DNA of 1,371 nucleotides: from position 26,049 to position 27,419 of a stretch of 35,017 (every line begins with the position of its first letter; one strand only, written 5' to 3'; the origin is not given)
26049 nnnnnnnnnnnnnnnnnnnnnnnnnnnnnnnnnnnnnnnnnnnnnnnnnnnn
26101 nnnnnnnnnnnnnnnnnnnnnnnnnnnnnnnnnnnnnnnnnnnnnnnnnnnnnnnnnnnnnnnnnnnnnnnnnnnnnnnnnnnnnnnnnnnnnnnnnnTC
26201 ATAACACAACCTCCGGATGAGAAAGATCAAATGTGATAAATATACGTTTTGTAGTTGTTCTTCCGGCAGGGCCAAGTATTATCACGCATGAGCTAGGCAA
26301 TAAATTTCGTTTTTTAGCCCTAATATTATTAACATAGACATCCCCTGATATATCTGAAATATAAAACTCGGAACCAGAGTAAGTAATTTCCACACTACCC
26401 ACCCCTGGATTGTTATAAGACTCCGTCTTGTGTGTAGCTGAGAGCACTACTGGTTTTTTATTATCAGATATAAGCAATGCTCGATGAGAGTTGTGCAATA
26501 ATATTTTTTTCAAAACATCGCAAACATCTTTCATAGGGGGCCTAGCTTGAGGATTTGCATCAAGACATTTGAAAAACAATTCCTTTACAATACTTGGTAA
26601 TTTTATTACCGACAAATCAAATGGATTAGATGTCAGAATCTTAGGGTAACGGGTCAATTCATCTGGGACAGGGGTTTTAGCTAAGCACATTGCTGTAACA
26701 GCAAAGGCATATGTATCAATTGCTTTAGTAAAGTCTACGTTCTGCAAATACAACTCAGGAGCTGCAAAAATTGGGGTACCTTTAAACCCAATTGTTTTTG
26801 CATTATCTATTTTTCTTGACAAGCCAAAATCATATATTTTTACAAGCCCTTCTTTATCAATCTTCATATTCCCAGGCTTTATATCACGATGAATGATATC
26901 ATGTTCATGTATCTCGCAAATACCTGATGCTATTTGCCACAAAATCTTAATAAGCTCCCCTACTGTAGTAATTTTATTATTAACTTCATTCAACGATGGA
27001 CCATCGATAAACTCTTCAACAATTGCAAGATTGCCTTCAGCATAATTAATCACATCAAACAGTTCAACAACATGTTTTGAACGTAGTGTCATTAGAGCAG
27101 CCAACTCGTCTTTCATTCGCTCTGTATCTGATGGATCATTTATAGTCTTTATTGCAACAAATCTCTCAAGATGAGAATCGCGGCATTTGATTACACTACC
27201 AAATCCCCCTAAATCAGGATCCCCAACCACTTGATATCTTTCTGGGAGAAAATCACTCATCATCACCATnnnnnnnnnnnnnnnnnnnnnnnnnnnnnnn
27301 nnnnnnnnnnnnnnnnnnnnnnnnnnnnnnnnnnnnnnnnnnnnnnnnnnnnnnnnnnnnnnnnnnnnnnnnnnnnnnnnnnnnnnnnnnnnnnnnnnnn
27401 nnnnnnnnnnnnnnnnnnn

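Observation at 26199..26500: First kinase has a distinct C-terminal beta-rich domain, possibly FHA-like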

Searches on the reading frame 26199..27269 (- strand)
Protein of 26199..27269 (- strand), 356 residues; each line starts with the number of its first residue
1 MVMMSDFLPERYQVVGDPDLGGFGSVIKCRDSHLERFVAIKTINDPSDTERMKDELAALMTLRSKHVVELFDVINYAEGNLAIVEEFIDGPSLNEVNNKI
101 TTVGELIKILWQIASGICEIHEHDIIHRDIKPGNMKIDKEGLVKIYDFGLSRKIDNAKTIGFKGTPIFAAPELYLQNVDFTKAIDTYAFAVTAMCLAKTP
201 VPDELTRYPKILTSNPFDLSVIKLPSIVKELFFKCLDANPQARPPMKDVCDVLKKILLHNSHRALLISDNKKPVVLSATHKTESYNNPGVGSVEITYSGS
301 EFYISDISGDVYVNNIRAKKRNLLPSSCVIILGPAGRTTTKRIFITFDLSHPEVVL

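Call 4: search_protein_families(library=padloc, proteins=[window:26199-27269:-], max_evalue=0.01)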
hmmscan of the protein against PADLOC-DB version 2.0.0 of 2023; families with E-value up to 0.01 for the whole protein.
window:26199-27269:- (356 aa): 34 families (the best 25 are shown)
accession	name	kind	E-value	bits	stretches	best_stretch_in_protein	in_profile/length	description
PDLC04138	mad6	-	3.5e-49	166.3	1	21-273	62-330/659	mads_6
PDLC04042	PD-T4-6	-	6.3e-31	106.1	1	6-259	5-275/292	-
PDLC04047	PD-T4-6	-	5.4e-30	102.6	1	8-191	8-200/327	-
PDLC04053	PD-T4-6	-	8.4e-30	102.3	1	11-258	10-273/311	-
PDLC04060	PD-T4-6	-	1.1e-29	101.8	1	3-159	1-162/486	-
PDLC04057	PD-T4-6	-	3.2e-28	96.9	1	3-192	1-199/443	-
PDLC01088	C3a189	-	2.9e-27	93.6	1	21-249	8-254/840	kinase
PDLC04054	PD-T4-6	-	3.2e-27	93.9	1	12-244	12-260/347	-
PDLC03920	MkoA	-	1.9e-26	90.7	1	5-313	4-340/1112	-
PDLC04043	PD-T4-6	-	5.2e-25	86.4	1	18-191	23-205/452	-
PDLC04061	PD-T4-6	-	1e-24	85.9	1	10-172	16-193/510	-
PDLC04048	PD-T4-6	-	2.6e-23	81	1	1-154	1-161/354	-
PDLC04039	PD-T4-6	-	9.8e-23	78.9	1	19-192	23-204/458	-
PDLC04050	PD-T4-6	-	1.4e-21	75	1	19-200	72-265/480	-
PDLC04058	PD-T4-6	-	3.3e-21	73.8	1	10-157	11-169/460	-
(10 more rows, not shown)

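Call 5: search_protein_families(library=pfam, proteins=[window:26202-27269:-], max_evalue=10)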
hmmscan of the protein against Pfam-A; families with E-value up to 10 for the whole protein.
window:26202-27269:- (356 aa): 8 families
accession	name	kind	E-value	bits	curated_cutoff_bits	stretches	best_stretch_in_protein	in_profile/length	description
PF00069.31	Pkinase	-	1.1e-39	136.9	31.7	1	21-250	10-258/263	Protein kinase domain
PF07714.23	PK_Tyr_Ser-Thr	-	4.8e-29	101.9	23.1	1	21-251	10-256/258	Protein tyrosine and serine/threonine kinase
PF03109.22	ABC1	-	3.5e-06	26.8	22.9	1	81-157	143-220/244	ABC1 atypical kinase-like domain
PF12330.14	Haspin_kinase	-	0.00049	19.7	25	1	76-160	178-262/364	Haspin like kinase domain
PF22303.2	OspG_kinase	-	0.027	14.9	27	1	117-141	95-119/152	Protein kinase OspG, kinase domain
PF18766.7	SWI2_SNF2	-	0.027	14.6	26.7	1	150-190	139-177/221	SWI2/SNF2 ATPase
PF01636.29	APH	-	0.18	12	23.2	1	125-152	170-198/239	Phosphotransferase enzyme family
PF14531.12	Kinase-like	-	0.2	11.3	25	1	67-237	111-283/289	Kinase-like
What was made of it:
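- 26499..27269 (-): Ser/Thr protein kinase domain of kinase 1 (PfkB-type). VAIK, HRD, DFG and APE motifs are all present. Pfam Pkinase E 1.1e-39, residues 21-250 (call 5).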

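Call 14: find_homologous_proteins(query=window:26202-27269:-, max_evalue=1e-20)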
Query window:26202-27269:- (356 aa): 518 proteins with E <= 1e-20 among 2692 candidates; the best 120 are listed.
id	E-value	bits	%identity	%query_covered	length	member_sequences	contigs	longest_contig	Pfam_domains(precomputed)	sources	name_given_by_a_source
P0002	6.3e-234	793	100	99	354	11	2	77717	PF07714.24,PF00069.32,PF03109.23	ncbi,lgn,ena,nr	ncbi:serine/threonine protein kinase [Escherichia coli]|nr:serine/threonine protein kinase [Escheric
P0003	1.5e-171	588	72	99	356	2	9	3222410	PF07714.24,PF00069.32,PF03109.23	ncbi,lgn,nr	ncbi:serine/threonine protein kinase [Serratia marcescens]|nr:serine/threonine protein kinase [Serra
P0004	2.0e-171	588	72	99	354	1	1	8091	PF07714.24,PF00069.32,PF03109.23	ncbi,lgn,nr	ncbi:Serine/threonine-protein kinase PrkC [Rahnella aquatilis]|nr:Serine/threonine-protein kinase Pr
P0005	5.2e-167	573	72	99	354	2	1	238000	PF07714.24,PF00069.32,PF03109.23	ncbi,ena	ncbi:serine/threonine-protein kinase [Salmonella enterica subsp. enterica serovar Glostrup]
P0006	3.6e-164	564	71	98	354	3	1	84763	PF07714.24,PF00069.32,PF03109.23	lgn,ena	-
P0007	6.1e-164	563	71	99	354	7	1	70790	PF07714.24,PF00069.32,PF03109.23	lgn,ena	-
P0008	6.1e-163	560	70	99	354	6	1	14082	PF07714.24,PF00069.32,PF03109.23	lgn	-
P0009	6.1e-162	557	70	99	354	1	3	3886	PF07714.24,PF00069.32,PF03109.23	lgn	-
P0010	2.2e-161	555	70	99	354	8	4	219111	PF07714.24,PF00069.32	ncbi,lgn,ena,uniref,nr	ncbi:protein kinase [Klebsiella variicola]|uniref:serine/threonine-protein kinase n=1 Tax=Klebsiella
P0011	3.1e-158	544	68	99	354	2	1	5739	PF07714.24,PF00069.32,PF03109.23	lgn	-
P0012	2.0e-155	535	66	99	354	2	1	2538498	PF07714.24,PF00069.32,PF03109.23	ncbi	-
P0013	4.3e-155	534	66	99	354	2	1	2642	PF07714.24,PF00069.32,PF03109.23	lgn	-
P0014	2.4e-154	532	67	99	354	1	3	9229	PF07714.24,PF00069.32,PF03109.23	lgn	-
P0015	1.1e-151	523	67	99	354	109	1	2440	PF07714.24,PF00069.32,PF03109.23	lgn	-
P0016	7.1e-151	520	66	99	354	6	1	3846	PF07714.24,PF00069.32,PF03109.23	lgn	-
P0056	3.9e-91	324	46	99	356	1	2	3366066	PF07714.24,PF00069.32,PF03109.23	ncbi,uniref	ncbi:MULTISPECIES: serine/threonine-protein kinase [unclassified Pseudoalteromonas]|uniref:serine/th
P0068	4.6e-90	320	46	98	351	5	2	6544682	PF07714.24,PF00069.32,PF14531.13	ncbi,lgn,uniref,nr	ncbi:serine/threonine-protein kinase [Pseudomonas zeae]|uniref:Serine/threonine-protein kinase n=1 T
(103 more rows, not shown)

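Call 52: predict_structure(alignment_id=A5)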
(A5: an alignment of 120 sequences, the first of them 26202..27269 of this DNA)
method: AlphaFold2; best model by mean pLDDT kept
length: 356 residues; sequences in the alignment: 120
mean_pLDDT: 92.7   pTM: 0.89
mean pLDDT of the five models: 92.7, 92.6, 92.0, 91.3, 91.3
residues with pLDDT >= 90: 283; 70-90: 60; 50-70: 12; < 50: 1
segments of 3 or more residues with pLDDT < 50: none
pLDDT, mean of each block of 10 residues (from residue 1): 72 91 87 97 86 91 95 90 95 96 97 98 94 96 92 64 85 86 97 98 93 97 98 98 98 95 96 97 97 97 98 97 97 91 96 81
secondary structure, 60 per line:
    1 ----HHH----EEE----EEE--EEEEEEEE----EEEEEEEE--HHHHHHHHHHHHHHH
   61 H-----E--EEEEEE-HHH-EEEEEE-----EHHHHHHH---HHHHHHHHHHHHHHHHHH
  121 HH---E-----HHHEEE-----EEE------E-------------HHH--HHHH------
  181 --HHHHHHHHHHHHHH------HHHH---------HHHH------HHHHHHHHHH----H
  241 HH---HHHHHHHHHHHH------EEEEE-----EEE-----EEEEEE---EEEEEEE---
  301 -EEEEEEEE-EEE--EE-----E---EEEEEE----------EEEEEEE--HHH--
elements in order: E12-14 E19-21 E24-31 E36-43 H46-61 E70-75 E81-86 H93-99 H103-122 E135-137 E143-145 H171-174 H183-196 H203-206 H216-219 H226-235 H246-257 E264-268 E274-276 E282-287 E291-297 E302-309 E311-313 E327-332 E343-349
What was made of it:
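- Checked: Pfam's kinase domain ends at residue 250 (call 5), and the last kinase helix in the model is 246-257 (call 52), so the tail is a separate unit.
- The full-length model has pTM 0.89, suggesting the domain is fixed relative to the catalytic domain (call 52).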

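Call 63: search_protein_families(library=ncbifam, proteins=[window:26202-27269:-], max_evalue=0.01)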
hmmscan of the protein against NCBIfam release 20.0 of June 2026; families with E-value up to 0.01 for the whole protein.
window:26202-27269:- (356 aa): 18 families
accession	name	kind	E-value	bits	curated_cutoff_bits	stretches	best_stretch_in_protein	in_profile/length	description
NF047741.1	antiphage_MADS6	equivalog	2.3e-30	105.7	460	2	99-263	294-467/612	methylation-associated defense system protein kinase MAD6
NF033483.0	PknB_PASTA_kin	equivalog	1.6e-29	103.4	450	1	7-190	4-195/563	Stk1 family PASTA domain-containing Ser/Thr kinase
NF052427.1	StpK7MSMEG_1200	equivalog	2.3e-16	59.4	900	1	20-192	17-198/601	serine/threonine protein kinase StpK7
TIGR03903.1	TOMM_kin_cyc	equivalog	3.9e-12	44.9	705.75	1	44-196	17-183/1267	TOMM system kinase/cyclase fusion protein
NF043056.1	T4SS_LegK1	equivalog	1.8e-11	43.4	550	1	102-190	186-277/516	Dot/Icm T4SS effector kinase LegK1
NF038150.1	lanthi_synth_IV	equivalog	2.3e-11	42.8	650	1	50-209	237-402/851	class IV lanthionine synthetase LanL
TIGR03724.2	arch_bud32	equivalog_domain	3.3e-10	39.8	125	1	40-158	28-138/193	KEOPS complex kinase/ATPase Bud32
NF038151.1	lanthi_synth_III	equivalog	2e-09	36.5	575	1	49-195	267-421/833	class III lanthionine synthetase LanKC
NF011460.0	PRK14879.1-1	equivalog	7.3e-09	35.1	199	1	63-157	68-163/232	Kae1-associated kinase Bud32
NF009651.0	PRK13184.1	equivalog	1.3e-08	33.4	839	1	11-154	3-163/932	serine/threonine-protein kinase PknD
NF011464.0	PRK14879.1-7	equivalog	2.8e-08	33.8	246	1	64-152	64-150/221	Kae1-associated kinase Bud32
NF033442.0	BREX_PglW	equivalog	3.3e-07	28.4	990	1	37-201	540-710/1391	BREX system serine/threonine kinase PglW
NF007174.0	PRK09605.1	equivalog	9.3e-07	27.7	447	1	25-156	359-478/535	bifunctional N(6)-L-threonylcarbamoyladenine synthase/serine/threonine protein kinase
NF053615.1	SerThrKinAfsKStmc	equivalog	2.5e-06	26.4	1300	1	83-195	89-205/809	protein serine/threonine kinase AfsK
NF011463.0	PRK14879.1-4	equivalog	0.00013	21.5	188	1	82-152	94-161/237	Kae1-associated kinase Bud32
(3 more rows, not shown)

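Call 64: search_protein_families(library=phrogs, proteins=[window:26202-27269:-], max_evalue=0.001)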
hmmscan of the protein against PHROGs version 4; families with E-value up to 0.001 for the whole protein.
window:26202-27269:- (356 aa): 3 families
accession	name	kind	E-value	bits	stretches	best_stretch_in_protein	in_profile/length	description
phrog_2361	-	other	2.2e-87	294.7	1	3-355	6-372/415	serine-threonine kinase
phrog_4972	-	unknown function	1.7e-05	24.8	1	65-188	179-306/501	-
phrog_14300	-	unknown function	4.1e-05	24.2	1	65-155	179-268/290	-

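Call 69: find_encoding_contigs(protein=P0068, flank=5000, max_places=2)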
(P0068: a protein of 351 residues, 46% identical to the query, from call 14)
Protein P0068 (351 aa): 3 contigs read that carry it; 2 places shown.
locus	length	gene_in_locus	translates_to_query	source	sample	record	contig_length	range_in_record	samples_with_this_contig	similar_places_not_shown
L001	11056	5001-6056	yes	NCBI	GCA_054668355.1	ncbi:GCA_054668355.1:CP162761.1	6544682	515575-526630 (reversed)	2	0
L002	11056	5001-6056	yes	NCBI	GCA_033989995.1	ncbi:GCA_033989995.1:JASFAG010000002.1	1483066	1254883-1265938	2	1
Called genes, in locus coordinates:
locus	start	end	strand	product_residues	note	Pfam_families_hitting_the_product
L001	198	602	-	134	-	PF21157:DksA_N, PF01258:zf-dskA_traR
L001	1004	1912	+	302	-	PF01418:HTH_6, PF01380:SIS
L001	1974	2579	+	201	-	PF02798:GST_N (weak), PF13417:GST_N_3, PF13409:GST_N_2, PF13410:GST_C_2 (weak)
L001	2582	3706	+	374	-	PF08713:DNA_alkylation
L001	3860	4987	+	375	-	PF13672:PP2C_2 (weak)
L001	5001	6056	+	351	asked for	PF00069:Pkinase, PF07714:PK_Tyr_Ser-Thr, PF14531:Kinase-like (weak)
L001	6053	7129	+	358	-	PF00069:Pkinase, PF07714:PK_Tyr_Ser-Thr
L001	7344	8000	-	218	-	PF11153:DUF2931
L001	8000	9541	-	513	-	PF09994:T6SS_Tle1-like_cat (weak)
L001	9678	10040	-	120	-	PF19619:DUF6124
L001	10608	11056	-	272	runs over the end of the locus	PF01678:DAP_epimerase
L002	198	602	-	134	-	PF21157:DksA_N, PF01258:zf-dskA_traR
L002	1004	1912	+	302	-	PF01418:HTH_6, PF01380:SIS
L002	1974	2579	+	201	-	PF02798:GST_N (weak), PF13417:GST_N_3, PF13409:GST_N_2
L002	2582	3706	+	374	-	PF08713:DNA_alkylation (weak)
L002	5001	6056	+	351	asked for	PF00069:Pkinase, PF07714:PK_Tyr_Ser-Thr, PF14531:Kinase-like (weak)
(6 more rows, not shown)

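Call 70: find_encoding_contigs(protein=P0056, flank=5000, max_places=2)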
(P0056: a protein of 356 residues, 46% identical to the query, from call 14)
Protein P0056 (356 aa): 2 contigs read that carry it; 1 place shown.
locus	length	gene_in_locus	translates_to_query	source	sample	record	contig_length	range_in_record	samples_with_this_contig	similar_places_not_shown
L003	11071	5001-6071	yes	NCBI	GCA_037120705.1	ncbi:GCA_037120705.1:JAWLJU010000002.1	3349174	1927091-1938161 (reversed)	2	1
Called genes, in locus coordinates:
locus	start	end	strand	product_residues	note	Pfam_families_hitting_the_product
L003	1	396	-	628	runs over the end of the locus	PF04348:LppC, PF13458:Peripla_BP_6 (faint)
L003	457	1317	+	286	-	PF00590:TP_methylase, PF23016:RsmI_C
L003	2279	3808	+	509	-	PF11646:DUF3258, PF00589:Phage_integrase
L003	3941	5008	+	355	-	PF13672:PP2C_2 (weak)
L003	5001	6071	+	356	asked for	PF00069:Pkinase, PF07714:PK_Tyr_Ser-Thr, PF03109:ABC1 (weak)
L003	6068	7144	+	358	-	PF00069:Pkinase, PF07714:PK_Tyr_Ser-Thr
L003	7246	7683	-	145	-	PF20346:DUF6641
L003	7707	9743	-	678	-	PF05496:RuvB_N (faint), PF12775:AAA_7 (faint), PF13191:AAA_16 (faint), PF00004:AAA, PF00005:ABC_tran (faint), PF00910:RNA_helicase (faint), PF06068:TIP49 (faint), PF00004:AAA, +6 more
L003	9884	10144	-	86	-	PF12844:HTH_19 (weak), PF01381:HTH_3 (weak)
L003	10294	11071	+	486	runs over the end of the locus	-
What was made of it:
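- The same gene triad is present around homologues of 46% identity (calls 69, 70).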
